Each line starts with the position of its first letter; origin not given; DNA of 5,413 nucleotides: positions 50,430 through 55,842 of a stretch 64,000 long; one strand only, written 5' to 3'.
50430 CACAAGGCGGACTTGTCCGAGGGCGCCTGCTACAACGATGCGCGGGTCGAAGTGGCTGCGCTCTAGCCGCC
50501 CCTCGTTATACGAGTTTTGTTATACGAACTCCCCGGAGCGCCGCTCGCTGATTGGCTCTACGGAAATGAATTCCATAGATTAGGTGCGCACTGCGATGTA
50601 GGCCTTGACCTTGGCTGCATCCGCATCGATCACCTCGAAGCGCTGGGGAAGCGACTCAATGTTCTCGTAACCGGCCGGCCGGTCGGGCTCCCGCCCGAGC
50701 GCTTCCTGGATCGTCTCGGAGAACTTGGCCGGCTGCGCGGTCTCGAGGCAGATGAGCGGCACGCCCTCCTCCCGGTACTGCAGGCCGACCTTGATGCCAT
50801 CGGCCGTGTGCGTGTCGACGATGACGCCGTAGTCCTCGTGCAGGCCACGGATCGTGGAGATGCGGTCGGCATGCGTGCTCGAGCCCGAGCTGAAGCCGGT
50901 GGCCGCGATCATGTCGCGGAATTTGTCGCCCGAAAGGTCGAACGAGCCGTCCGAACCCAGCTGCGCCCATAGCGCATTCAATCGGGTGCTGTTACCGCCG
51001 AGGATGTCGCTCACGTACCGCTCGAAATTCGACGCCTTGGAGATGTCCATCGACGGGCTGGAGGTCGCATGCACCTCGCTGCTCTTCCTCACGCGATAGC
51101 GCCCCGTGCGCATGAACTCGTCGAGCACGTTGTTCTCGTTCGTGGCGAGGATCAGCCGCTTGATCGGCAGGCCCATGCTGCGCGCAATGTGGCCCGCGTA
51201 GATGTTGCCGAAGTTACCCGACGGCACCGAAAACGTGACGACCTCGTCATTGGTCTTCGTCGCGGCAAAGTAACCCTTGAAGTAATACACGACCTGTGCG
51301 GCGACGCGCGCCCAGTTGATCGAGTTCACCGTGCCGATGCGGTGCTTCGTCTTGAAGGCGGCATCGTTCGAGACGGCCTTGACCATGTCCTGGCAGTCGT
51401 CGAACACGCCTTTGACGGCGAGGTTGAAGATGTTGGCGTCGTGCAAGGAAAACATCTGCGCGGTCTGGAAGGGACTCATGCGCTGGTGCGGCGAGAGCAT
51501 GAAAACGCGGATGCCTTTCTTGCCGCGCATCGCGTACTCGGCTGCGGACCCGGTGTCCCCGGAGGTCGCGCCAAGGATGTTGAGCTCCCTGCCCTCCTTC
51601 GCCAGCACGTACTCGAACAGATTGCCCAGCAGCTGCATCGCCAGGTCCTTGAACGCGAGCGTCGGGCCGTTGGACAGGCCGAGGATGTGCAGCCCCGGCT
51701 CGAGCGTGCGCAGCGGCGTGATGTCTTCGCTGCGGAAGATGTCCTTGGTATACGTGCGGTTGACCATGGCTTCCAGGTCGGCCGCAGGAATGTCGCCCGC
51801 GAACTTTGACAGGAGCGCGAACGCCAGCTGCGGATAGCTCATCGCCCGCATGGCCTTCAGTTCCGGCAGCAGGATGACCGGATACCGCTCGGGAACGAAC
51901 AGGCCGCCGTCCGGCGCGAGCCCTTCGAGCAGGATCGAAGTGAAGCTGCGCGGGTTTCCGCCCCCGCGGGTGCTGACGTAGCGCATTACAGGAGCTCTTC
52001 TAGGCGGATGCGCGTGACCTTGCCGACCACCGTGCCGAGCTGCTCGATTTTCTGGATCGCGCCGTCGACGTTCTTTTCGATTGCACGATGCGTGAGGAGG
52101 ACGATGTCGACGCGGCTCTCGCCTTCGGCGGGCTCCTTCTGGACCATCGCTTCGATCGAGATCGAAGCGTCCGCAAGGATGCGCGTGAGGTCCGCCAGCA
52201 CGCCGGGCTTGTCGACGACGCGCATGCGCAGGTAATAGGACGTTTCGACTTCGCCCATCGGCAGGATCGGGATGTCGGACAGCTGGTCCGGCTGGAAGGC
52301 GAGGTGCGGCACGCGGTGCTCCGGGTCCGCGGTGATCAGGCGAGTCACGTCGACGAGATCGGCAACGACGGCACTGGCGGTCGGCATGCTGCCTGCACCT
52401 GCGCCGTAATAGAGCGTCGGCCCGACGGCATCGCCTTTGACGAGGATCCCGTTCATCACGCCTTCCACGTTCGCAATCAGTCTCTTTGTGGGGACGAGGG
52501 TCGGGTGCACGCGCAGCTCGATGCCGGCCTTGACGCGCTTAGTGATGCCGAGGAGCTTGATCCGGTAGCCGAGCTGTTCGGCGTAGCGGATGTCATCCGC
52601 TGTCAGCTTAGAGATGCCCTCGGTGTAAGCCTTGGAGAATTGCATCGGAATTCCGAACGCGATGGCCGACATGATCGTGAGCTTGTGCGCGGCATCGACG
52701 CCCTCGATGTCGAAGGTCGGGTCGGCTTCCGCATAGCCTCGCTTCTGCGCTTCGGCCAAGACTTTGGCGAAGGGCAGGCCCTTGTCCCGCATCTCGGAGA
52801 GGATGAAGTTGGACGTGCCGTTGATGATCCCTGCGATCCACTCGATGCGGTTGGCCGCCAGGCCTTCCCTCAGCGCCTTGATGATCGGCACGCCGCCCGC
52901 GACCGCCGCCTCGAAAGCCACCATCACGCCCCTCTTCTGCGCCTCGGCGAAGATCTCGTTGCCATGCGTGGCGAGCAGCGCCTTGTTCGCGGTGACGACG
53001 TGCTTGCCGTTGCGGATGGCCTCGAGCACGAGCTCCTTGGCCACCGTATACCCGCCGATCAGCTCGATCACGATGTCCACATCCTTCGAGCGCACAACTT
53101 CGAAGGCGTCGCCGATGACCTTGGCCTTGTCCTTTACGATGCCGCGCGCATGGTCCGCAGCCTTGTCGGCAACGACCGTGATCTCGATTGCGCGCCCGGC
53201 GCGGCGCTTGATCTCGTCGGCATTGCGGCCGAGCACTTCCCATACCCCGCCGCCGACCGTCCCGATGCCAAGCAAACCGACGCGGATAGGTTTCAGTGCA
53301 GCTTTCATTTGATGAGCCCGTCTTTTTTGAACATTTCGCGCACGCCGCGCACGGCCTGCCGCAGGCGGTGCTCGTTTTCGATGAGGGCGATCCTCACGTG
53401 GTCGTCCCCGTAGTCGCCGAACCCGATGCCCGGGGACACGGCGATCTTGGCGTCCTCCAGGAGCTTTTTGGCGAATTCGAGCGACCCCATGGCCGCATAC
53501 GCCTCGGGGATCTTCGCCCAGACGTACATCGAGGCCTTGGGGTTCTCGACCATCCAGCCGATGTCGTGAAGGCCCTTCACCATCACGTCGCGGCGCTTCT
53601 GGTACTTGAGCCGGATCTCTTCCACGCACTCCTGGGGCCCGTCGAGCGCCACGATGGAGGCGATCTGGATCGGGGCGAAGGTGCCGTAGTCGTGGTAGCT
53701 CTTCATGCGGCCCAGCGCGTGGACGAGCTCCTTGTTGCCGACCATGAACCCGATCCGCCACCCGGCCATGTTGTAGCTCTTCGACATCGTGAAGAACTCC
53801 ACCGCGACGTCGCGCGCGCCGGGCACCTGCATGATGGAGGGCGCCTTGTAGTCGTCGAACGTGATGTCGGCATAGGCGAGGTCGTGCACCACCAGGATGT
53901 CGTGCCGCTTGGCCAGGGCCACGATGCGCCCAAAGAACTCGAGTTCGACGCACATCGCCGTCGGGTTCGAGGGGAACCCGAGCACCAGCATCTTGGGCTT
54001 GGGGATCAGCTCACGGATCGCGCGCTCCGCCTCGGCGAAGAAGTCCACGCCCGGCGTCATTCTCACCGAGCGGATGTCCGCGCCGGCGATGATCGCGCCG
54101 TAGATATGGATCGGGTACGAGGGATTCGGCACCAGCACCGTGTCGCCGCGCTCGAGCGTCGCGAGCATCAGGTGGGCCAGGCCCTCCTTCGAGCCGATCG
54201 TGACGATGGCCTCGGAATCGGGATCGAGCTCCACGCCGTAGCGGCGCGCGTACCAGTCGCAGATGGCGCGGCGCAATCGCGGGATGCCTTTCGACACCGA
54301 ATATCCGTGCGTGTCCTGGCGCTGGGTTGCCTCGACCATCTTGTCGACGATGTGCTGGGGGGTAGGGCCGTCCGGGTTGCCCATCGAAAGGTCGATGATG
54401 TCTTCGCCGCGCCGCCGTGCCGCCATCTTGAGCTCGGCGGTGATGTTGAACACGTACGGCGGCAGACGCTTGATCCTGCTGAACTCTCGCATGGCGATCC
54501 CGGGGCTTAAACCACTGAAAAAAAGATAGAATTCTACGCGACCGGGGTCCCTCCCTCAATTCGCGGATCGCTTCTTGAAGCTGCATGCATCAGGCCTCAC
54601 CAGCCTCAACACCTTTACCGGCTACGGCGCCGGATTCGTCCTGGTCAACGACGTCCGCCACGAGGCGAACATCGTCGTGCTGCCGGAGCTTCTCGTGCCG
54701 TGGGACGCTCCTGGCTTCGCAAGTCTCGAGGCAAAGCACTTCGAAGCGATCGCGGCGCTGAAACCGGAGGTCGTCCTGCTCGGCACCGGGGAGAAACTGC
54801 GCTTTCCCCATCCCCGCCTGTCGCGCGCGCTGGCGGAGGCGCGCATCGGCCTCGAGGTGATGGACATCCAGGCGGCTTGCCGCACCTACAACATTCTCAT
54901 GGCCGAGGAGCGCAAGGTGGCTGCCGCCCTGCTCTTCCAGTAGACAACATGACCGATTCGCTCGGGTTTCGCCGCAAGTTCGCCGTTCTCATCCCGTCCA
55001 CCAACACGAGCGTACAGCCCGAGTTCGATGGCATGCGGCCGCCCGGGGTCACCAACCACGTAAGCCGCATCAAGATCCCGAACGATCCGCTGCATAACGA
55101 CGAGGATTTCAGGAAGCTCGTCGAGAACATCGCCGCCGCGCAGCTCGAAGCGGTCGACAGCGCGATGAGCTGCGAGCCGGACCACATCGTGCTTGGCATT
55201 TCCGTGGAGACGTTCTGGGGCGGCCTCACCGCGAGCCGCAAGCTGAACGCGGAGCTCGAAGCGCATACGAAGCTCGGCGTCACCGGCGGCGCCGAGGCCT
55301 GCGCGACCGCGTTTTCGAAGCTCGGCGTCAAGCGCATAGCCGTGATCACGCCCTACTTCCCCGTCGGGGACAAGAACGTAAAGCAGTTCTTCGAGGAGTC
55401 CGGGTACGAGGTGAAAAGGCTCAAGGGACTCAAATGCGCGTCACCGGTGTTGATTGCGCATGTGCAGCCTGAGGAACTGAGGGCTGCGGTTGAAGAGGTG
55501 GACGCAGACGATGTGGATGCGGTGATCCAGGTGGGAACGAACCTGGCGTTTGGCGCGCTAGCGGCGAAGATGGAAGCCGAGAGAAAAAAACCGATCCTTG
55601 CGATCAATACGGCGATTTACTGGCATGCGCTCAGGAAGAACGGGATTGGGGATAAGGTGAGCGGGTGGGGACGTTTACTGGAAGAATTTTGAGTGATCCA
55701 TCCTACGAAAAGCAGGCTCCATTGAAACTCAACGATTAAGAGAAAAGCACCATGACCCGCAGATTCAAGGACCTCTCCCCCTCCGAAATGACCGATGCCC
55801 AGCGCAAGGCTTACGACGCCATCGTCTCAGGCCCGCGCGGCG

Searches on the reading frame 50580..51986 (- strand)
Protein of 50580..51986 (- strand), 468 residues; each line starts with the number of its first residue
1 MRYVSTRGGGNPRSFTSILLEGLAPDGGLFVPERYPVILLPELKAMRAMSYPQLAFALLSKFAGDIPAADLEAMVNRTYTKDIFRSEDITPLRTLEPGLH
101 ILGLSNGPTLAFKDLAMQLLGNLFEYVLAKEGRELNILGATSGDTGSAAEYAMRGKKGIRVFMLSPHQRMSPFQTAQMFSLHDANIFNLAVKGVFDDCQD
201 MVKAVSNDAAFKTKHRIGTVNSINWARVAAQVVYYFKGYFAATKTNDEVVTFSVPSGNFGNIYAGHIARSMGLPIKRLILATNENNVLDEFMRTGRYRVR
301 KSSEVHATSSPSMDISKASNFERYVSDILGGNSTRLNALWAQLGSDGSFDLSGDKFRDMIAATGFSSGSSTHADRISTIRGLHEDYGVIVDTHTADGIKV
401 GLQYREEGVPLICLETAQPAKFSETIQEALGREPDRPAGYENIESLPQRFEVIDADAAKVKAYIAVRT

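Call 79: search_protein_families(library=pfam, proteins=[window:50580-51986:-], max_evalue=0.00001)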
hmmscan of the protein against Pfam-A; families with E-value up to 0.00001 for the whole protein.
window:50580-51986:- (468 aa): 3 families
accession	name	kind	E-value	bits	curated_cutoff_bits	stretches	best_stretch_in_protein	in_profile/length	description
PF14821.11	Thr_synth_N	-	8.6e-25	87.1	25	1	2-79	1-79/79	Threonine synthase N terminus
PF00291.31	PALP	-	9.2e-12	45.3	35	1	105-316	30-223/295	Pyridoxal-phosphate dependent enzyme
PF24857.1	THR4_C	-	2.6e-07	31.1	27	1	403-463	10-82/85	Threonine synthase, C-terminal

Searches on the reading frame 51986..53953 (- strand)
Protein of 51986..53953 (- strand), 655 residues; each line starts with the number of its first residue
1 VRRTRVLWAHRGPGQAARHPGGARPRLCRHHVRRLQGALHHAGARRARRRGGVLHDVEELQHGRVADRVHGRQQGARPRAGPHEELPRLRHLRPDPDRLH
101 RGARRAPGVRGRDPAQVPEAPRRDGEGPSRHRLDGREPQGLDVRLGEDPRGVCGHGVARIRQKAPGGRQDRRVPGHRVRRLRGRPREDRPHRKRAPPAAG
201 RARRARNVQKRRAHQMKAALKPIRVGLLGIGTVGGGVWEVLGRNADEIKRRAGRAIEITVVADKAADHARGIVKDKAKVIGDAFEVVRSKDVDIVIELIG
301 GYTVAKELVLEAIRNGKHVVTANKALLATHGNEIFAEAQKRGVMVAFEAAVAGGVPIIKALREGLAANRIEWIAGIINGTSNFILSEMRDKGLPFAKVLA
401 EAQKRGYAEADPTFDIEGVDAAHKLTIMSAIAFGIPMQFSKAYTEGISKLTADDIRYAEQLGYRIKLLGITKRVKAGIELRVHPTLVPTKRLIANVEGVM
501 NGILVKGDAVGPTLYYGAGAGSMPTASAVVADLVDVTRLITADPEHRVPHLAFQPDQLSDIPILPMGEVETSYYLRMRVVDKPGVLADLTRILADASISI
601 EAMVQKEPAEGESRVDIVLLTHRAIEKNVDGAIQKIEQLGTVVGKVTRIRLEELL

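Call 79: search_protein_families(library=pfam, proteins=[window:51986-53953:-], max_evalue=0.00001)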
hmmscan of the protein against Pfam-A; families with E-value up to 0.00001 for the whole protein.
window:51986-53953:- (655 aa): 3 families
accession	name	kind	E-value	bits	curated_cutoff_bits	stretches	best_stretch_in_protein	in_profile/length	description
PF00742.24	Homoserine_dh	-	1.3e-64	217.6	22.9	1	356-534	1-173/173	Homoserine dehydrogenase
PF03447.22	NAD_binding_3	-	3.4e-19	70.1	24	1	229-348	1-116/116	Homoserine dehydrogenase, NAD binding domain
PF01842.31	ACT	-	1.7e-12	47.3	27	1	573-640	1-65/66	ACT domain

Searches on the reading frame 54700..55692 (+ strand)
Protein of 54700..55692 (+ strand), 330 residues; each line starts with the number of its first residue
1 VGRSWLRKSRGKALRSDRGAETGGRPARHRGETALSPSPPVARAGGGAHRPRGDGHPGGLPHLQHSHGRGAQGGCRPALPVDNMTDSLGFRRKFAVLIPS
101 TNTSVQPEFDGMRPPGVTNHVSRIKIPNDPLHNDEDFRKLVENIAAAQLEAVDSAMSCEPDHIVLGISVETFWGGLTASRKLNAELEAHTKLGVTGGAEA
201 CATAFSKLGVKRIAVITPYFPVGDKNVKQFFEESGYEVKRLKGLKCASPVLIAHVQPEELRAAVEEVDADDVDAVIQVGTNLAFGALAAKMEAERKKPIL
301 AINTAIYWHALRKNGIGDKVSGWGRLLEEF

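Call 79: search_protein_families(library=pfam, proteins=[window:54700-55692:+], max_evalue=0.00001)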
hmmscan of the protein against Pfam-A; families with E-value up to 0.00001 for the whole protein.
window:54700-55692:+ (330 aa): 1 family
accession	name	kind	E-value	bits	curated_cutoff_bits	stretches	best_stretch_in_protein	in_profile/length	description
PF17645.6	Amdase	-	1.6e-17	64.4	25.9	1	164-327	64-228/228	Arylmalonate decarboxylase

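Call 80: search_protein_families(library=ncbifam, proteins=[window:54700-55692:+], max_evalue=0.001)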
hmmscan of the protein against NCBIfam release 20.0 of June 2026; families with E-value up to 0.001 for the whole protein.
window:54700-55692:+ (330 aa): 2 families
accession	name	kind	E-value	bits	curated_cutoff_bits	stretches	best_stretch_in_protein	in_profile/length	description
TIGR02990.1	ectoine_eutA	equivalog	8e-19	68.1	318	1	90-328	6-238/239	ectoine utilization protein EutA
NF052327.1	arylmal_decarb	equivalog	2.8e-13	50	225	1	164-327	66-230/231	arylmalonate decarboxylase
